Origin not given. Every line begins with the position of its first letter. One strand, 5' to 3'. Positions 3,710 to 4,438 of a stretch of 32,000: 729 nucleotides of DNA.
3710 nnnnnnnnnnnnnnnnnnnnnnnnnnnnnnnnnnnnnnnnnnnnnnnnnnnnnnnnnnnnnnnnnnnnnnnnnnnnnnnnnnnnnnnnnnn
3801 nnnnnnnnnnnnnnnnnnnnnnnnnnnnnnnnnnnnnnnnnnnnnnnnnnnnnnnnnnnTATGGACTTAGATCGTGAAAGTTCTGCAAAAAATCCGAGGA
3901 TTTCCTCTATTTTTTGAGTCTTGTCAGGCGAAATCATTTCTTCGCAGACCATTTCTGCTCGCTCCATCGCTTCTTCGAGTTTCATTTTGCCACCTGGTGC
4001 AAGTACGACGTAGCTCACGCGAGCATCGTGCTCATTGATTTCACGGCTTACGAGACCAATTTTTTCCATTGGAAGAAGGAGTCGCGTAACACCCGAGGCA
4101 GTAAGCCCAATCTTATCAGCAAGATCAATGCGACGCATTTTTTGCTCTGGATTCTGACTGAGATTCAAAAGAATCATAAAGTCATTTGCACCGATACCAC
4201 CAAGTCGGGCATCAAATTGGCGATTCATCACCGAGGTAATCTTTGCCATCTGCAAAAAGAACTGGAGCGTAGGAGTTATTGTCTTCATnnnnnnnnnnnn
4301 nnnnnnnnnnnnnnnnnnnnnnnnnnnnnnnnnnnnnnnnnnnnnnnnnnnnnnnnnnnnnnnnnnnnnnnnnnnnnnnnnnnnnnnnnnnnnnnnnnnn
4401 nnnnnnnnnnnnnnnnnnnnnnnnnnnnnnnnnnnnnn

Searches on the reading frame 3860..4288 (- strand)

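Call 28: search_protein_families(library=pfam, max_evalue=0.01, proteins=[window:3860-4288:-])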
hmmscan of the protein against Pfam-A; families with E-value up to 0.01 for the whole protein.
seq(143 aa): 6 families
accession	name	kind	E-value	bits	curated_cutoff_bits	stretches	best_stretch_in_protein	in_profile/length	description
PF01047.28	MarR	-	1.8e-09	37.8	24.6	1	35-91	4-58/59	MarR family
PF12802.13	MarR_2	-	5.4e-07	30.1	27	1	31-90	2-60/61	MarR family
PF13412.12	HTH_24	-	0.00016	21.7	21.9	1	35-80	4-47/48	Winged helix-turn-helix DNA-binding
PF22381.2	Staph_reg_Sar_Rot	-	0.00029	21.3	27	1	33-104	13-82/85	Transcriptional regulator SarA/Rot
PF09339.16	HTH_IclR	-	0.0026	17.9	22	1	49-82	18-50/52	IclR helix-turn-helix domain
PF13545.12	HTH_Crp_2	-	0.0066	16.8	27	0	40-82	7-55/70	Crp-like helix-turn-helix domain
